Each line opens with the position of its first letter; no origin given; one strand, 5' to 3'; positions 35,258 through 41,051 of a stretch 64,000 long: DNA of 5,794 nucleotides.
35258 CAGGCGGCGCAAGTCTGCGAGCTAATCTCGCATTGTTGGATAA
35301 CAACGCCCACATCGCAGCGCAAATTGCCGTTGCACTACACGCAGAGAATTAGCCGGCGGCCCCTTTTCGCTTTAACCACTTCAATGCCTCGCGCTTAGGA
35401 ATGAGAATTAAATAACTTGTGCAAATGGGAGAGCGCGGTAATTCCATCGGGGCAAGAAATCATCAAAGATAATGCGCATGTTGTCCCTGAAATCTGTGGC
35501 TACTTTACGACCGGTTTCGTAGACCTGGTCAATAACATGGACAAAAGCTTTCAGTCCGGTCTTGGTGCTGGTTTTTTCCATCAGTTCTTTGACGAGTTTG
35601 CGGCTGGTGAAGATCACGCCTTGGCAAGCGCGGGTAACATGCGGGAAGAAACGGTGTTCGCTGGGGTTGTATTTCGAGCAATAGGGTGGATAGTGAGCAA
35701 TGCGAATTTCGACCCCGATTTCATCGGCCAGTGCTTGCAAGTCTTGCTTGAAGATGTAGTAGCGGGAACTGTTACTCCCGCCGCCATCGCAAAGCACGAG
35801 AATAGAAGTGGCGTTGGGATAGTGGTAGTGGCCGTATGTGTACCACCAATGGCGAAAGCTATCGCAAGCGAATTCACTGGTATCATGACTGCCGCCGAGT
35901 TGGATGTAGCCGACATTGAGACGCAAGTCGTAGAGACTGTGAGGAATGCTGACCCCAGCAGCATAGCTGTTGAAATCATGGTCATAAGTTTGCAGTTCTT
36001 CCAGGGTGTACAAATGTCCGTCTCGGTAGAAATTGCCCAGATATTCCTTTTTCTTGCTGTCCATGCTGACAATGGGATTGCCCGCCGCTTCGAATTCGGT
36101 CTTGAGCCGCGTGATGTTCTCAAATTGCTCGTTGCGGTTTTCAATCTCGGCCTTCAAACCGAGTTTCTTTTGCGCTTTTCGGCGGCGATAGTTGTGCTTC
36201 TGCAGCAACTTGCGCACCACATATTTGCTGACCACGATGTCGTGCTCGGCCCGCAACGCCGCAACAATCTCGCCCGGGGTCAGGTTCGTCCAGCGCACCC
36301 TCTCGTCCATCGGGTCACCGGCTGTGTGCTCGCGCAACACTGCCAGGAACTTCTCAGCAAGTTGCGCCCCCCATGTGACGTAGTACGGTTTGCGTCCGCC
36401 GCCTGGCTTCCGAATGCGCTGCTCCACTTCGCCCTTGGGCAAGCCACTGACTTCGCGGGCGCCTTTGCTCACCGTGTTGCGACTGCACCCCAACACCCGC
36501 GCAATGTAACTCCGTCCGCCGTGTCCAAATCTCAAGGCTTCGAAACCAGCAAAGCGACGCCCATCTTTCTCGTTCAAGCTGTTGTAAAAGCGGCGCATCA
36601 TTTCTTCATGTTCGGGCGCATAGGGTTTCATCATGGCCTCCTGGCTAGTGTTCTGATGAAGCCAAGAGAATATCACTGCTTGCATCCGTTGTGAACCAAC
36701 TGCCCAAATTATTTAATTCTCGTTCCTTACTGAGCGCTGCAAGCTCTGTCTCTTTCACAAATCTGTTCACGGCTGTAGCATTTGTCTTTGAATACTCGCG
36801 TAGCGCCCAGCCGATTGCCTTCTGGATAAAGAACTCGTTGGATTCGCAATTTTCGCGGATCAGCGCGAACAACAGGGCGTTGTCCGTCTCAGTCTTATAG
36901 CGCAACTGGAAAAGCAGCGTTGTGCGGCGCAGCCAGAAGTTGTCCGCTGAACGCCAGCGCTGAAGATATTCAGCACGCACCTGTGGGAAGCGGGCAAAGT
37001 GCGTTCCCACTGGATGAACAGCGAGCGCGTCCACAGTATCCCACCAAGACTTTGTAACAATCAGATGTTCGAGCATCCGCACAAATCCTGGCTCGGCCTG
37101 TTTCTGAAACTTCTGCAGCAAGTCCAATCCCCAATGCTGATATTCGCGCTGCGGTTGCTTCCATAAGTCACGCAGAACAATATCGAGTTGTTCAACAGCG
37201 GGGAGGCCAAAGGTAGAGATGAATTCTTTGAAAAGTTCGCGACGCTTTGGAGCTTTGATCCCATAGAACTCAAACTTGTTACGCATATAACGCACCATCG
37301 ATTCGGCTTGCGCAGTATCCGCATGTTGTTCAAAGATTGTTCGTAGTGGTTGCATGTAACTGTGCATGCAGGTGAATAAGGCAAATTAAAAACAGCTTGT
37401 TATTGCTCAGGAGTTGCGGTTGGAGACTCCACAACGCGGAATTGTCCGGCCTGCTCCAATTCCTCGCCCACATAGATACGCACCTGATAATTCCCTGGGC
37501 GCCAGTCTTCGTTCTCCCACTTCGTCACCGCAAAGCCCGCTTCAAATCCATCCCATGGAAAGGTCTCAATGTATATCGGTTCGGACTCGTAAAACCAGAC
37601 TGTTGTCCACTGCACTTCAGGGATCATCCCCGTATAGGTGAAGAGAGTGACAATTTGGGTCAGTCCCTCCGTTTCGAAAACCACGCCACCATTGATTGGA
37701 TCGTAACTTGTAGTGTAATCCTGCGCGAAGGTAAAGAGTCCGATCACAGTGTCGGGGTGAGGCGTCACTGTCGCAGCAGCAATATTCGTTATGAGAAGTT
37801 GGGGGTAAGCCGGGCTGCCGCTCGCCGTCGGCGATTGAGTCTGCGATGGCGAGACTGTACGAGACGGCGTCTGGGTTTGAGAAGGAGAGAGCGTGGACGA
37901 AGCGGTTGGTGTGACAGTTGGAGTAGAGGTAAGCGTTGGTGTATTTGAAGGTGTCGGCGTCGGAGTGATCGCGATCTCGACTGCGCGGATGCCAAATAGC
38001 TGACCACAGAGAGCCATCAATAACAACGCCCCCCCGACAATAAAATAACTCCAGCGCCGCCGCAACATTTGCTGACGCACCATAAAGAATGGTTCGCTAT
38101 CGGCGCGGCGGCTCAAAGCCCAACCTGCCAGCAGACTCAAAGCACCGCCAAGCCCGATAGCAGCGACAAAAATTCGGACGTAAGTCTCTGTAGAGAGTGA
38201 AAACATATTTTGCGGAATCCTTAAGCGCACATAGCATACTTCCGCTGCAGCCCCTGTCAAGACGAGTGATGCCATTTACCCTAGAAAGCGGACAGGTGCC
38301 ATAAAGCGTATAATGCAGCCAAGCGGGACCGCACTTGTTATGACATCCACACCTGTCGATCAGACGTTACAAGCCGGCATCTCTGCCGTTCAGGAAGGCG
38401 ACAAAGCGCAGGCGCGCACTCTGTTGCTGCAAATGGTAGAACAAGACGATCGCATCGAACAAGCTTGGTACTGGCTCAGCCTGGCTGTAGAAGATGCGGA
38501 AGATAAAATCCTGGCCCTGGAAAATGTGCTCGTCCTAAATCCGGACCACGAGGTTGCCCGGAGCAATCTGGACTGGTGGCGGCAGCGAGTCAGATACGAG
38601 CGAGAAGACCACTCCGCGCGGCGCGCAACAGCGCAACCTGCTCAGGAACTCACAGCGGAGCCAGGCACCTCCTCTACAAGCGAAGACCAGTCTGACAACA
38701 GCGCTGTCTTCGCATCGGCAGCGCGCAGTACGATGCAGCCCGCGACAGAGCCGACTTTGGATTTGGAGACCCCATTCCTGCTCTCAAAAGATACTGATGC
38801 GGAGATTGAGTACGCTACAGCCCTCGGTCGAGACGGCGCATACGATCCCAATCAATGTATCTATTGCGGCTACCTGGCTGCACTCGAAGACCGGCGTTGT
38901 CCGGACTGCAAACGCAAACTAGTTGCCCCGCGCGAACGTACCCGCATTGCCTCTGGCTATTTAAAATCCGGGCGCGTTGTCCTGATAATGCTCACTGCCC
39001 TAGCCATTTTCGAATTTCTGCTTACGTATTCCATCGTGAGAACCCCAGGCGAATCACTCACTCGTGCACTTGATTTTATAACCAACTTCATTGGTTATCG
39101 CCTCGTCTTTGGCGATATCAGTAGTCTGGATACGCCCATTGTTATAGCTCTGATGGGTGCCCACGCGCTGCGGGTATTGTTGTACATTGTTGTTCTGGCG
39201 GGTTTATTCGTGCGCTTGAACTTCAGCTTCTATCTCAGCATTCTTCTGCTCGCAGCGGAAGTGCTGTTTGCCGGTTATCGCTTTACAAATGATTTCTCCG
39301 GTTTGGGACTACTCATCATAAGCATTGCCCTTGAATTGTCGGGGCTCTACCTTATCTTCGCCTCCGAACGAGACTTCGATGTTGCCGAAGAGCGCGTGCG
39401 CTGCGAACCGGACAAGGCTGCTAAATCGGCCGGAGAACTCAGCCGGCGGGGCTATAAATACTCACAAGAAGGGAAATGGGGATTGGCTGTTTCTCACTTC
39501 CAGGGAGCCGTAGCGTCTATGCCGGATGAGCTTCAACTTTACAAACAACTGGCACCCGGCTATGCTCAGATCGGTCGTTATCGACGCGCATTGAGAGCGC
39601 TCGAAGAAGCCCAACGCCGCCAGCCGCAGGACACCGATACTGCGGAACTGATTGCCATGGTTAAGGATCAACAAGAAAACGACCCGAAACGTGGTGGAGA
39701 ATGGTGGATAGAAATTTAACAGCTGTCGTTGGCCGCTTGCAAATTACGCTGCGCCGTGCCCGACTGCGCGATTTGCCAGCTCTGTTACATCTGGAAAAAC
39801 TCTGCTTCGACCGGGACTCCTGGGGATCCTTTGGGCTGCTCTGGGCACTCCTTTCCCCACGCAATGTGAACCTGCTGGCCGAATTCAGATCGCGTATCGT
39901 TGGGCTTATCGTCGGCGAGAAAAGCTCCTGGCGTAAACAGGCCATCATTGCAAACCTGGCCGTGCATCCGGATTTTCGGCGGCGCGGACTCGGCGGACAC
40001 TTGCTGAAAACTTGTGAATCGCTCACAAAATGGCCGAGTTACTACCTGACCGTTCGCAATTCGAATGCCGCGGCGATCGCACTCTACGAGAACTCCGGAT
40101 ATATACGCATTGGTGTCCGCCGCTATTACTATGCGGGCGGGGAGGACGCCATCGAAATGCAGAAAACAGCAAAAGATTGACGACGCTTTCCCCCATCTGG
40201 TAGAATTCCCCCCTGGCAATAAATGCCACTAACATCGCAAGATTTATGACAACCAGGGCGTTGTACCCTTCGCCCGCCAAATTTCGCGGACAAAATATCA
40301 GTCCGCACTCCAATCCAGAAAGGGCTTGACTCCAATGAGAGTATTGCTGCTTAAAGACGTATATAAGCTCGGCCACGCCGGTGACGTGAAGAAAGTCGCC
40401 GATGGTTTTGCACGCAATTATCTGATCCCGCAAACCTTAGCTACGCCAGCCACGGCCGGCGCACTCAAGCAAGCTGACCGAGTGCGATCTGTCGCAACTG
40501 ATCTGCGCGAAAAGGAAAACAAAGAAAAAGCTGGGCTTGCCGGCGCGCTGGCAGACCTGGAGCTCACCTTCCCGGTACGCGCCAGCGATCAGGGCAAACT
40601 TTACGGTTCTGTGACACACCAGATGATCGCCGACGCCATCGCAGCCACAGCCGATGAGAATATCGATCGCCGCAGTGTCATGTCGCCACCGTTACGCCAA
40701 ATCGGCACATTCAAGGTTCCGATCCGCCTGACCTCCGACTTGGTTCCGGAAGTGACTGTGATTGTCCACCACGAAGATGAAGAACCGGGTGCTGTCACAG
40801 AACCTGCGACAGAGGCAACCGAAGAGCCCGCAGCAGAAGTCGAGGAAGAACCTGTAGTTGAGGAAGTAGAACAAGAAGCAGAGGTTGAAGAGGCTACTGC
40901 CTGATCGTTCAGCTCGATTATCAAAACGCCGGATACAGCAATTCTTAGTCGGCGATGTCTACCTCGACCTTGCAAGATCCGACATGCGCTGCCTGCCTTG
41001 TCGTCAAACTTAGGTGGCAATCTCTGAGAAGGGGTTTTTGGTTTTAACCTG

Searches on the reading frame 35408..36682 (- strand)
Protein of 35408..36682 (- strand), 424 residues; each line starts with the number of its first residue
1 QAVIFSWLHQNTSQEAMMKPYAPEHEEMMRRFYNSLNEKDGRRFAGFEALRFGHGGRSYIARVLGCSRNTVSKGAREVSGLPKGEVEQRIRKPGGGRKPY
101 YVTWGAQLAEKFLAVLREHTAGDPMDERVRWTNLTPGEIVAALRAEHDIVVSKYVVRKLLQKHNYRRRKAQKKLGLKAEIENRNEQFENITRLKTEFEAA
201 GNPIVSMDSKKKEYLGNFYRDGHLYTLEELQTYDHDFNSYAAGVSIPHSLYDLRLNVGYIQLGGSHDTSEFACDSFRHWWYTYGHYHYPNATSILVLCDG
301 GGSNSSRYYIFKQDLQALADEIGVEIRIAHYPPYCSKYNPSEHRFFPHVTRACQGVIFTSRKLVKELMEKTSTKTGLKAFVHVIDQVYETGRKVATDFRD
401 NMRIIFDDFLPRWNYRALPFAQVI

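Call 53: search_protein_families(library=pfam, proteins=[window:35408-36682:-], max_evalue=0.00001)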
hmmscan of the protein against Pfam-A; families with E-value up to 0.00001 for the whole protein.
window:35408-36682:- (424 aa): 1 family
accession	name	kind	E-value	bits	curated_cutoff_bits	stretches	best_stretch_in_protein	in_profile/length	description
PF07592.17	DDE_Tnp_ISAZ013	-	2.1e-95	319.7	26.9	1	114-419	4-308/308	Rhodopirellula transposase DDE domain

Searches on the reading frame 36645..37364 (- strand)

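Call 53: search_protein_families(library=pfam, proteins=[window:36645-37364:-], max_evalue=0.00001)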
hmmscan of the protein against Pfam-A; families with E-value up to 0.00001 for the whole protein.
window:36645-37364:- (239 aa): 1 family
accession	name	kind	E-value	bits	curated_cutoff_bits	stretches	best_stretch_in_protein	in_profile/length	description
PF08713.17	DNA_alkylation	-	1.4e-59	201.8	21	1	9-210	3-203/213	DNA alkylation repair enzyme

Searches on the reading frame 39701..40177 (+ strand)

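Call 55: search_protein_families(library=pfam, proteins=[window:39701-40177:+], max_evalue=0.00001)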
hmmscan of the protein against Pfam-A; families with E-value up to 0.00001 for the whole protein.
window:39701-40177:+ (159 aa): 4 families
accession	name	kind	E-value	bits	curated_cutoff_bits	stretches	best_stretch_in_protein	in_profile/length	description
PF00583.31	Acetyltransf_1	-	1.5e-13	51.5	20.7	1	46-134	24-116/116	Acetyltransferase (GNAT) family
PF13508.13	Acetyltransf_7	-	5.8e-12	46.3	27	1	58-135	6-83/84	Acetyltransferase (GNAT) domain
PF13673.13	Acetyltransf_10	-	4.7e-10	40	23.6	1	54-155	30-126/128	Acetyltransferase (GNAT) domain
PF08445.16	FR47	-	2.4e-06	27.9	22.1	1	81-138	22-81/86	FR47-like protein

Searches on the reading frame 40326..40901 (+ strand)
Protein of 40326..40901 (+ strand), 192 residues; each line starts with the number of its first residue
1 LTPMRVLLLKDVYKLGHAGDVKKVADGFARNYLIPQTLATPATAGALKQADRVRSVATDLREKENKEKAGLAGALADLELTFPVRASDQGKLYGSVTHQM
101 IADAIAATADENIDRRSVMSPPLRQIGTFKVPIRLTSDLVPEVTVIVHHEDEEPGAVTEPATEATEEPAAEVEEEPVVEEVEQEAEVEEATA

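Call 55: search_protein_families(library=pfam, proteins=[window:40326-40901:+], max_evalue=0.00001)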
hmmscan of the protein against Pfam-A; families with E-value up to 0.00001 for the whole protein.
window:40326-40901:+ (192 aa): 2 families
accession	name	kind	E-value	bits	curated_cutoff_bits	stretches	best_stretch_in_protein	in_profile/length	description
PF01281.25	Ribosomal_L9_N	-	1e-20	73.5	20.7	1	4-49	1-46/47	Ribosomal protein L9, N-terminal domain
PF03948.19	Ribosomal_L9_C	-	1.6e-17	64.1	23.2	1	69-148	4-85/86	Ribosomal protein L9, C-terminal domain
